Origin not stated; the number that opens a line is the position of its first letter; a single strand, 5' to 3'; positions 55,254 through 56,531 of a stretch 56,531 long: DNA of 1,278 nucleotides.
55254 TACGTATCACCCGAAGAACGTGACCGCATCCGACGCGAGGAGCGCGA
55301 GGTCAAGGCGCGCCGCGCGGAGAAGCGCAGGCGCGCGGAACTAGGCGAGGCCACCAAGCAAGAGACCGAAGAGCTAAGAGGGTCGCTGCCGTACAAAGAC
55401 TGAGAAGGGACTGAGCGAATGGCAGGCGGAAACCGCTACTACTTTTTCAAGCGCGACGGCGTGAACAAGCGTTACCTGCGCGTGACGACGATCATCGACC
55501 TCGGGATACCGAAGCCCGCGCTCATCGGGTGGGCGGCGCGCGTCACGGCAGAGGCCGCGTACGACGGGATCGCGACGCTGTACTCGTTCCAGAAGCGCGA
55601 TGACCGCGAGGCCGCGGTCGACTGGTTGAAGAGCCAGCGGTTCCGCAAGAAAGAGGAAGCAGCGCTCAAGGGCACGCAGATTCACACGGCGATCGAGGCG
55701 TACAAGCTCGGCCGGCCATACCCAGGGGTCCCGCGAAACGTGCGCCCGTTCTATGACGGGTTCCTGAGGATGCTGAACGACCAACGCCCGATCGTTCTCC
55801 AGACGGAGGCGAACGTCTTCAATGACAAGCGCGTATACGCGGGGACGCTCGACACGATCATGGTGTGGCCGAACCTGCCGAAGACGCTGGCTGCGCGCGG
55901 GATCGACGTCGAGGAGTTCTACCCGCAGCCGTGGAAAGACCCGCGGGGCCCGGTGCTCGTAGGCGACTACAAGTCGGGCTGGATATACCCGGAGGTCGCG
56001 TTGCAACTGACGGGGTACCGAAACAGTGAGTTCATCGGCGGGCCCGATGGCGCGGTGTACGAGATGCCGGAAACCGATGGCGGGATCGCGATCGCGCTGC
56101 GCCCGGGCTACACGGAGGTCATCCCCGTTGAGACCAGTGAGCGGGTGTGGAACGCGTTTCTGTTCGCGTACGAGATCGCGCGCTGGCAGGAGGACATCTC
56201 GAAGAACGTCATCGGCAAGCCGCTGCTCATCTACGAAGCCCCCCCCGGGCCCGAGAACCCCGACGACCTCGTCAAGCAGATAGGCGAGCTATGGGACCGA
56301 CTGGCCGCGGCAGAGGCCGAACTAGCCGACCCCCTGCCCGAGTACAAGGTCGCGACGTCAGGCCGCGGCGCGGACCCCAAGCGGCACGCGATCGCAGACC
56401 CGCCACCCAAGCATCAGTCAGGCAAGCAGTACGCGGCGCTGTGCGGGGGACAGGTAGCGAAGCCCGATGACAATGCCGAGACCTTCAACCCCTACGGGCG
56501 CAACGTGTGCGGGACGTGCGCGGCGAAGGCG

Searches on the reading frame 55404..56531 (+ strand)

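Call 68: search_protein_families(library=pfam, proteins=[window:55404-56531:+], max_evalue=0.01)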
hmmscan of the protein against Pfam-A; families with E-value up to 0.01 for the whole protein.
window:55404-56531:+ (376 aa): 2 families
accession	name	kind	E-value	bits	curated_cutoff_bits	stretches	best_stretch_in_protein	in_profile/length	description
PF16827.10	zf-HC3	-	0.0006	20.4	25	1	323-361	6-44/67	zinc-finger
PF21396.3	AAA_lid_12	-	0.0028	18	27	0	85-103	17-35/49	AAA+ ATPase lid domain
